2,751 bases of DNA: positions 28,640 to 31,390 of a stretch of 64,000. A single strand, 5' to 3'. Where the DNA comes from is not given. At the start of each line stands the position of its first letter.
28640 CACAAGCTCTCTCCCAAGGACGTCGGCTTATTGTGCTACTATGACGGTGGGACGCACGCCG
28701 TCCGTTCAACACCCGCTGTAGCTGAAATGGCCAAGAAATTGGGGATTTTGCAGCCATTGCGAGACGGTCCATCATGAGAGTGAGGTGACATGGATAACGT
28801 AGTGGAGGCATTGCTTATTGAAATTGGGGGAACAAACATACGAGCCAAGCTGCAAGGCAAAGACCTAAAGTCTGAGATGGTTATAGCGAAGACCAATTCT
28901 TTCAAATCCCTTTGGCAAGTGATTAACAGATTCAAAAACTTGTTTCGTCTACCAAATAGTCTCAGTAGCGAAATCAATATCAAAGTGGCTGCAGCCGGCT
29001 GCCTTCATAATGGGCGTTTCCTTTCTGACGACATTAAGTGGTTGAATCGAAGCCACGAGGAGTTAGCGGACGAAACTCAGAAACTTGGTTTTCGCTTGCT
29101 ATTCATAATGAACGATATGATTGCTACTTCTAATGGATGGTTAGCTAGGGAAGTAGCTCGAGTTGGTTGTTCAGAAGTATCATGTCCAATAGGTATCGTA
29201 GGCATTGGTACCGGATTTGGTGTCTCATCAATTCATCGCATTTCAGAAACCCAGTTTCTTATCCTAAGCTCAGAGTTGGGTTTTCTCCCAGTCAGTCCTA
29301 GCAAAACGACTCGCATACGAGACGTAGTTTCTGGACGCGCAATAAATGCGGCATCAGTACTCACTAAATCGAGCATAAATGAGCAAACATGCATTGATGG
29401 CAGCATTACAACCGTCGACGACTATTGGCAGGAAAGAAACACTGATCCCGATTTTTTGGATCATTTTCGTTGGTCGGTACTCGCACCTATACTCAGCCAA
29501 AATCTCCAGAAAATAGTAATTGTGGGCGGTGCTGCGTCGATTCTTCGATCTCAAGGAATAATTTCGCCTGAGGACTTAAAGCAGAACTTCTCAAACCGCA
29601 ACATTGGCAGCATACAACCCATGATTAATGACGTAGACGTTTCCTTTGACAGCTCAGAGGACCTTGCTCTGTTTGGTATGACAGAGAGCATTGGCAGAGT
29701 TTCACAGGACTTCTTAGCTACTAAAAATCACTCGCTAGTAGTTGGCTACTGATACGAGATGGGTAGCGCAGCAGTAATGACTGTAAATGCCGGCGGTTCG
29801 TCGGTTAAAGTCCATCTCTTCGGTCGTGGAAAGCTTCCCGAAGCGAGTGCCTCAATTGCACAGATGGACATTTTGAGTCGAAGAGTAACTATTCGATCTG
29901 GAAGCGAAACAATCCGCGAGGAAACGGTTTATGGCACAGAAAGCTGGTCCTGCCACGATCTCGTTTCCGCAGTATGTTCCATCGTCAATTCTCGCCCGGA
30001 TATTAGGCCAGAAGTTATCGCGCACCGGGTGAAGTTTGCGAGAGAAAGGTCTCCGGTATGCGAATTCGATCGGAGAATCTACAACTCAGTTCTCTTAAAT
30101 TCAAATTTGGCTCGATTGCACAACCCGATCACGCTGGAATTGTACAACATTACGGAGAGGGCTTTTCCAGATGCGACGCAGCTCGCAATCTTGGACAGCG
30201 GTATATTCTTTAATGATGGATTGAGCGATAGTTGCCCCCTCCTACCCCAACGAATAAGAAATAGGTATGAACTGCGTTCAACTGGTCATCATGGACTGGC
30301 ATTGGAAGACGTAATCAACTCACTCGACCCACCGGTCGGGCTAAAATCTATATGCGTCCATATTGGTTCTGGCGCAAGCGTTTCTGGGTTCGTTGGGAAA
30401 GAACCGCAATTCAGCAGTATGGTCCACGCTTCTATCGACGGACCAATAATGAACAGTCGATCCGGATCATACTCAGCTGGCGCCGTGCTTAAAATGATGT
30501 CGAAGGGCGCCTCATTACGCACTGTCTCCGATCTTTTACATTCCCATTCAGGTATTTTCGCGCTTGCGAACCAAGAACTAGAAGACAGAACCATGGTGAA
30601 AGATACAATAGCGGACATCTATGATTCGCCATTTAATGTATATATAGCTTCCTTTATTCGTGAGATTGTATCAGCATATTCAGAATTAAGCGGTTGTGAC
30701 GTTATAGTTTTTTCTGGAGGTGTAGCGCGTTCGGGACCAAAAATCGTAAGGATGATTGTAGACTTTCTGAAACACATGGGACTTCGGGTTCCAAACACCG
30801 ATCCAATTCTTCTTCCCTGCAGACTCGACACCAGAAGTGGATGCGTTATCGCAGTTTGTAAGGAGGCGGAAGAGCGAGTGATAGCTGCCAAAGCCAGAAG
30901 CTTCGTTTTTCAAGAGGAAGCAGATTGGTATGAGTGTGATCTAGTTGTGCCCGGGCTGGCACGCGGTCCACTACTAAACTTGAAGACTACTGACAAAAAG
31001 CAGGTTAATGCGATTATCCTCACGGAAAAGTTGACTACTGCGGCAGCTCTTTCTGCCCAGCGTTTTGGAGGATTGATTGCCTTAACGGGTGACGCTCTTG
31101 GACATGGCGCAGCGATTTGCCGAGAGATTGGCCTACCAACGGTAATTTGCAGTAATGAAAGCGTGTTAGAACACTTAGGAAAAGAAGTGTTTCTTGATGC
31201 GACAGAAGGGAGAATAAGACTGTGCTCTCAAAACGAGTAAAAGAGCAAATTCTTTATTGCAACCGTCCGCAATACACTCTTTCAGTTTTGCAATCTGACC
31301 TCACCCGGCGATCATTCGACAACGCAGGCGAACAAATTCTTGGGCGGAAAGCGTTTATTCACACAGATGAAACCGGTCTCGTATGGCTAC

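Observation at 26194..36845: Orphan ten-gene convergent cluster combines GTP-cyclohydrolase-II chemistry, three different iron oxidase types, a nitroreductase fold, two ASKHA kinases and a nucleotidyltransferase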

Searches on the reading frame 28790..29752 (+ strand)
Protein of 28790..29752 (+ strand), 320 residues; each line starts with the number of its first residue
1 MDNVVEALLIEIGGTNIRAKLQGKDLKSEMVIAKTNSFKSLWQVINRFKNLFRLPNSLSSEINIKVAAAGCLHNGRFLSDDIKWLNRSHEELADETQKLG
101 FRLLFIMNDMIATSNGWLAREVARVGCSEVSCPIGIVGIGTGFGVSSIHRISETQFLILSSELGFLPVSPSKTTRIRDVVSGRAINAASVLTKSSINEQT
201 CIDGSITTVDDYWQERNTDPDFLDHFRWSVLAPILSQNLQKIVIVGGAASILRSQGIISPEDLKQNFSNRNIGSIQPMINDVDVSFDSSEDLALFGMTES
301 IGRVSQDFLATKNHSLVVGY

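Call 3: search_protein_families(library=pfam, proteins=[window:28790-29752:+], max_evalue=0.01)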
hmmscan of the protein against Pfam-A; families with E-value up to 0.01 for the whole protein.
window:28790-29752:+ (320 aa): 1 family
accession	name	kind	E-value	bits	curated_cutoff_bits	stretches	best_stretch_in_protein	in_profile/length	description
PF02685.22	Glucokinase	-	5.2e-09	36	22.1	1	11-172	4-165/314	Glucokinase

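Call 4: search_protein_families(library=ncbifam, proteins=[window:28790-29752:+], max_evalue=0.01)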
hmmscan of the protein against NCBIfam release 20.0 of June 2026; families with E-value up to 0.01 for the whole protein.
window:28790-29752:+ (320 aa): 5 families
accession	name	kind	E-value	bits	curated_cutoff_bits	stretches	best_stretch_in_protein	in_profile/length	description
NF001416.0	PRK00292.1-3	equivalog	9.8e-12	44.6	383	1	5-175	11-182/339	glucokinase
NF001415.0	PRK00292.1-2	equivalog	2.2e-08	33.7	333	1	7-171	4-177/346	glucokinase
TIGR00749.1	glk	equivalog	3.2e-08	33.2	225.45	1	8-172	1-166/315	glucokinase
NF010701.0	PRK14101.1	equivalog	2.3e-05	22.8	920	1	8-171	21-181/638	bifunctional transcriptional regulator/glucokinase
NF001414.0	PRK00292.1-1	equivalog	5.2e-05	22.7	502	1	7-171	5-166/321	glucokinase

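Call 22: search_protein_families(library=padloc, proteins=[window:28790-29752:+], max_evalue=0.01)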
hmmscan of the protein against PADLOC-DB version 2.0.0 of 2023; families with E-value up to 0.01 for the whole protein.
window:28790-29752:+ (320 aa): 0 families

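Call 91: search_solved_structures(query=window:28790-29752:+, max_evalue=1)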
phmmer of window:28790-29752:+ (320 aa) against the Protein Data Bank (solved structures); distinct sequences matched with E-value up to 1: 5.
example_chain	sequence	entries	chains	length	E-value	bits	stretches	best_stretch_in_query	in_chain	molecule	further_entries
3vpz_A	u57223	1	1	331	7.3e-05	25.3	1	8-168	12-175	Glucokinase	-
1q18_A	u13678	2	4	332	0.015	17.7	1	8-172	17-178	Glucokinase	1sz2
9yrs_A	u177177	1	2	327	0.016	17.6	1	8-172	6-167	Glucokinase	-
9pyu_A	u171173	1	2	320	0.016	17.6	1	65-172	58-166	Glucokinase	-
9duc_A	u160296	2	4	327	0.016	17.6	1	8-172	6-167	Glucokinase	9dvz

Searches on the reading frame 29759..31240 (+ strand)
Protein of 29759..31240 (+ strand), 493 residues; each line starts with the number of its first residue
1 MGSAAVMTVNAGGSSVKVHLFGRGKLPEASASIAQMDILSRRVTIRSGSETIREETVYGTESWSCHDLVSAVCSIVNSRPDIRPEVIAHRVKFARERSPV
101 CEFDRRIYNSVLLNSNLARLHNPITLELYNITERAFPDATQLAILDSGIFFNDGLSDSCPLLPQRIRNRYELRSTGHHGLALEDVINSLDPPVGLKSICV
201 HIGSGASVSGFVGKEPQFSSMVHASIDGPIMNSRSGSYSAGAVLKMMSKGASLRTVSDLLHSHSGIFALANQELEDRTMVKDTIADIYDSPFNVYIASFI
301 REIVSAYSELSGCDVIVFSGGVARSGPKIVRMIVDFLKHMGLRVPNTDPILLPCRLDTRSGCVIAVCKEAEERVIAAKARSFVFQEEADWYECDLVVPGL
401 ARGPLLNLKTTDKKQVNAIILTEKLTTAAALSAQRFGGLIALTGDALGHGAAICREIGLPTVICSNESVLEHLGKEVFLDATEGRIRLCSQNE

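Call 3: search_protein_families(library=pfam, proteins=[window:29759-31240:+], max_evalue=0.01)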
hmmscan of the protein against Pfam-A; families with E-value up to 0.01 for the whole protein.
window:29759-31240:+ (493 aa): 2 families
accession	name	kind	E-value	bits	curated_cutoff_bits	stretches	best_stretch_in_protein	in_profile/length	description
PF00871.23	Acetate_kinase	-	6e-26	91.4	22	1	6-346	2-356/392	Acetokinase family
PF00391.29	PEP-utilizers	-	5.6e-07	29.5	23.1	1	417-484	4-72/72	PEP-utilising enzyme, mobile domain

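Call 4: search_protein_families(library=ncbifam, proteins=[window:29759-31240:+], max_evalue=0.01)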
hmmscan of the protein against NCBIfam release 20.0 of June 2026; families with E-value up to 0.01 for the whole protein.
window:29759-31240:+ (493 aa): 13 families
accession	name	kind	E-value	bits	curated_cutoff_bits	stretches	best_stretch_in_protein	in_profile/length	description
NF005462.0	PRK07058.1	equivalog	6.5e-30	104.4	486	1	5-386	5-393/396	acetate/propionate family kinase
TIGR00016.1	ackA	subfamily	3.4e-24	85.3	293.4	1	3-345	3-361/405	acetate/propionate family kinase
NF009063.0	PRK12397.1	equivalog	4.1e-19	68.5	659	1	4-377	3-387/404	acetate/propionate family kinase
NF009099.0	PRK12440.1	equivalog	7.5e-17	61.4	693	1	87-343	87-351/397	acetate/propionate family kinase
NF009045.0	PRK12379.1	equivalog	1.7e-16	60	580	1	4-379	5-389/402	propionate kinase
NF005520.0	PRK07157.1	equivalog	1.6e-14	53.8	561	1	5-343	4-351/400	acetate kinase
NF002834.0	PRK03011.1-5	subfamily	6.6e-09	35.3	222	1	196-338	178-321/357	butyrate kinase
NF004531.0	PRK05878.1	equivalog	0.00025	19.8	456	1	418-487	384-455/534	pyruvate, phosphate dikinase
NF004881.0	PRK06241.2-2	equivalog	0.0037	15.6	883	1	435-491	835-892/898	phosphoenolpyruvate synthase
NF004877.0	PRK06241.1-2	subfamily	0.0044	15.3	866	1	437-489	815-868/869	phosphoenolpyruvate synthase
NF008283.0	PRK11061.1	equivalog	0.0045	15.3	583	1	415-486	320-393/748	phosphoenolpyruvate--protein phosphotransferase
NF004879.0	PRK06241.1-4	equivalog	0.0058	14.8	976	1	437-487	815-866/868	phosphoenolpyruvate synthase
NF006149.0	PRK08296.1-1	equivalog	0.0081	14.6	730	0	397-487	471-565/568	hypothetical protein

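Call 18: find_homologous_proteins(query=window:29759-31240:+, max_evalue=0.00001)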
Query window:29759-31240:+ (493 aa): 16 proteins with E <= 0.00001 among 8000 candidates.
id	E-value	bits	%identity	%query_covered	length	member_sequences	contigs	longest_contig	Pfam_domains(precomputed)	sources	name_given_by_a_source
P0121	0.0e+0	1087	100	99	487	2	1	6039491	PF00871.24,PF00391.30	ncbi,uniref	ncbi:PEP-utilizing enzyme [Roseibium sp.]|uniref:PEP-utilizing enzyme n=1 Tax=Roseibium sp. TaxID=19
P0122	1.8e-117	411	42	98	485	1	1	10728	PF00871.24,PF00391.30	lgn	-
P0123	1.1e-40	158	28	97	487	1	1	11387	PF00871.24,PF00391.30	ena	-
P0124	3.7e-28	117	26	92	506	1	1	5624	PF00871.24,PF00391.30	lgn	-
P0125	6.8e-12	63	24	72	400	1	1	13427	PF00871.24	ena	-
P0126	9.2e-12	63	25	69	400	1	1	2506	PF00871.24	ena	-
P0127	9.4e-12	63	24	72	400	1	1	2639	PF00871.24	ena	-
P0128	9.9e-12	63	24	72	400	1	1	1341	PF00871.24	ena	-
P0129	1.5e-11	62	25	72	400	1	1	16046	PF00871.24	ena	-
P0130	2.2e-11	61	24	72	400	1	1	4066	PF00871.24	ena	-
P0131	2.1e-10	58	23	68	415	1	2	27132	PF00871.24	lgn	-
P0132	4.6e-10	57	23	68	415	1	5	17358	PF00871.24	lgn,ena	-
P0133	7.3e-10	56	22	68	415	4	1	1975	PF00871.24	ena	-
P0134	7.4e-10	56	23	68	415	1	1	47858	PF00871.24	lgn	-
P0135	3.2e-9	54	26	65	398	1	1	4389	PF00871.24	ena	-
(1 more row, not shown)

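Call 19: find_encoding_contigs(protein=P0122, flank=10000, max_places=3)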
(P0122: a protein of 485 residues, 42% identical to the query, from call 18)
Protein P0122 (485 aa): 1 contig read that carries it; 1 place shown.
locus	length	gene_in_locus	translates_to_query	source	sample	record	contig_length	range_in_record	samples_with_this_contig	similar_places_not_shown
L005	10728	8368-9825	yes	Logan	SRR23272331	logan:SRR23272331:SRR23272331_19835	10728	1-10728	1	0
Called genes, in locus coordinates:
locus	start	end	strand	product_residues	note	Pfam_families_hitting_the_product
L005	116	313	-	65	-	-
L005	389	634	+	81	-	-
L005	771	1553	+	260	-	-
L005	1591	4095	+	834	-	PF00069:Pkinase, PF03109:ABC1, PF05147:LANC_like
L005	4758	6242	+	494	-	-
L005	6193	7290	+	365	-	-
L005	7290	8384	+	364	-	PF02685:Glucokinase (weak)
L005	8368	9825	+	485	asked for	PF00871:Acetate_kinase, PF00391:PEP-utilizers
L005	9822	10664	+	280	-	-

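Call 20: find_encoding_contigs(protein=P0123, flank=10000, max_places=3)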
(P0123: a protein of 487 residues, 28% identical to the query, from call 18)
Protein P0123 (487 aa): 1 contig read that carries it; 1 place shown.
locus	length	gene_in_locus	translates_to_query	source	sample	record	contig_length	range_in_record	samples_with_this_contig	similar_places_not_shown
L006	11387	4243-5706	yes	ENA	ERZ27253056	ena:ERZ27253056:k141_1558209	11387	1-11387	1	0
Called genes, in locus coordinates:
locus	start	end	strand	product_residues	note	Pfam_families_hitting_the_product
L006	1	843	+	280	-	?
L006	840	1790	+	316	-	PF00583:Acetyltransf_1 (weak)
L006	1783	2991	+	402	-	-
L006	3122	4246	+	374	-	PF13685:Fe-ADH_2 (weak)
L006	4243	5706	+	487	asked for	PF00871:Acetate_kinase, PF00391:PEP-utilizers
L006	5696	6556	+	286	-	-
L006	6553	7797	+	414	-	PF07221:GlcNAc_2-epim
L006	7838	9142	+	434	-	PF00815:Histidinol_dh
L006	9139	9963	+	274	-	PF01261:AP_endonuc_2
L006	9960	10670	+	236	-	PF00834:Ribul_P_3_epim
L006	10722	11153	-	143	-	-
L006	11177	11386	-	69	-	?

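Call 21: find_encoding_contigs(protein=P0124, flank=10000, max_places=3)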
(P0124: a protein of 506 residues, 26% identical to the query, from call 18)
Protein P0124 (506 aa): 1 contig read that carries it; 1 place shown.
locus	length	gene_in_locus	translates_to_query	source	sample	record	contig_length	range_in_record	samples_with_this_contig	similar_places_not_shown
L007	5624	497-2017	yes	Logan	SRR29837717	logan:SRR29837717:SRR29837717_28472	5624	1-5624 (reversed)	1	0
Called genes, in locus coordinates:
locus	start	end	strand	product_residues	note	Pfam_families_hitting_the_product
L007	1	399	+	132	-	?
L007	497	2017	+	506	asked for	PF00871:Acetate_kinase, PF00391:PEP-utilizers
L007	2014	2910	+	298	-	-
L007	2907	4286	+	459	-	PF00425:Chorismate_bind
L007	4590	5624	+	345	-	?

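Call 22: search_protein_families(library=padloc, proteins=[window:29759-31240:+], max_evalue=0.01)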
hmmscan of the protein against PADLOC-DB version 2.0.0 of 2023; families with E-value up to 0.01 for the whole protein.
window:29759-31240:+ (493 aa): 0 families

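Call 60: search_protein_families(library=ncbifam, proteins=[L005:771-1553:+, L005:1591-4095:+, L006:1783-2991:+, L006:3122-4246:+, L007:2907-4286:+], max_evalue=0.001)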
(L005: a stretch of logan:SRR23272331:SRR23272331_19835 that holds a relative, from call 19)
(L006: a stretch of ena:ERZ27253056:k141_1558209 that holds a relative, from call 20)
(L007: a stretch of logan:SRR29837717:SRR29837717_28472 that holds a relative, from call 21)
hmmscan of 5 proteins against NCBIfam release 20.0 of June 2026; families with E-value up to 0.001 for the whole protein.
L005:771-1553:+ (260 aa): 0 families

L005:1591-4095:+ (834 aa): 10 families
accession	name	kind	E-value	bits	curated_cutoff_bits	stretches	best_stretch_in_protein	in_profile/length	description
NF038150.1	lanthi_synth_IV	equivalog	2.4e-23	82.4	650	1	124-789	191-806/851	class IV lanthionine synthetase LanL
NF033483.0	PknB_PASTA_kin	equivalog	7.9e-17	61.5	450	1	188-399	73-282/563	Stk1 family PASTA domain-containing Ser/Thr kinase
TIGR03897.1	lanti_2_LanM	subfamily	8e-15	53.7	304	1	445-800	594-906/932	type 2 lanthipeptide synthetase LanM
NF038151.1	lanthi_synth_III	equivalog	9.9e-15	54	575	1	160-288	264-403/833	class III lanthionine synthetase LanKC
NF047741.1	antiphage_MADS6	equivalog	2.5e-13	49.4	460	1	120-428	187-506/612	methylation-associated defense system protein kinase MAD6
NF052427.1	StpK7MSMEG_1200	equivalog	3.5e-11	42.3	900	1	183-405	69-289/601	serine/threonine protein kinase StpK7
NF011464.0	PRK14879.1-7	equivalog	4.2e-05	23.4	246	1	197-268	81-149/221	Kae1-associated kinase Bud32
NF043056.1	T4SS_LegK1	equivalog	0.00015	20.5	550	1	206-291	163-263/516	Dot/Icm T4SS effector kinase LegK1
TIGR01982.1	UbiB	equivalog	0.00028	19.6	487.55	1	196-275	231-310/436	2-polyprenylphenol 6-hydroxylase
TIGR03724.2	arch_bud32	equivalog_domain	0.0004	19.9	125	1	169-270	43-133/193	KEOPS complex kinase/ATPase Bud32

L006:1783-2991:+ (402 aa): 0 families

L006:3122-4246:+ (374 aa): 1 family
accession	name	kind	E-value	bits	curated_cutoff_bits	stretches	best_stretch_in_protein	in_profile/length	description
NF002022.0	PRK00843.1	equivalog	7.9e-21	74.4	413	1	89-348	87-332/350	NAD(P)-dependent glycerol-1-phosphate dehydrogenase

L007:2907-4286:+ (459 aa): 24 families
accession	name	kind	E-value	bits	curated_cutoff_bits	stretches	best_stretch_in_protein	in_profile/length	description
TIGR00543.1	isochor_syn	subfamily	1.3e-29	103.5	224.75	1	108-438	17-348/349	isochorismate synthase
TIGR01820.1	TrpE-arch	equivalog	9.3e-24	84.5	512.05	1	210-439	213-448/449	anthranilate synthase component I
TIGR00564.1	trpE_most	equivalog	3.4e-22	79.1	517.7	1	215-440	224-455/455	anthranilate synthase component I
NF006563.0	PRK09070.1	equivalog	2.2e-21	76.1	514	1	203-440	203-445/447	aminodeoxychorismate synthase component I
NF010087.0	PRK13572.1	equivalog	5.7e-21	74.7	580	1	207-441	195-433/435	anthranilate synthase component I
NF010086.0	PRK13571.1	equivalog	6.7e-20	71.1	693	1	249-441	299-499/510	anthranilate synthase component I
TIGR03494.1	salicyl_syn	equivalog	2.4e-19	69.5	325.15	1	226-437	202-421/425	salicylate synthase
TIGR01824.1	PabB-clade2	equivalog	9.7e-19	67.8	408.55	1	204-434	118-354/355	aminodeoxychorismate synthase, component I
NF005009.0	PRK06404.1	equivalog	4.4e-18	65.6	422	1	242-431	157-346/351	anthranilate synthase component I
NF010082.0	PRK13567.1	equivalog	1.3e-16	60.4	576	1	221-437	243-465/468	anthranilate synthase component I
NF005459.0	PRK07054.1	equivalog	3.6e-16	59.3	475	1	188-443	201-460/476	isochorismate synthase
NF010089.0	PRK13574.1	equivalog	1.8e-13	50.3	527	1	213-439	186-418/421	anthranilate synthase component I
NF005380.0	PRK06923.1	equivalog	1e-12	48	486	1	249-444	192-394/399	isochorismate synthase DhbC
NF004610.0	PRK05940.1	equivalog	1.5e-10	40.5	568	1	250-441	257-461/467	anthranilate synthase component I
TIGR00553.1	pabB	equivalog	1.6e-09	37.4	328.4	1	216-431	104-325/329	aminodeoxychorismate synthase component I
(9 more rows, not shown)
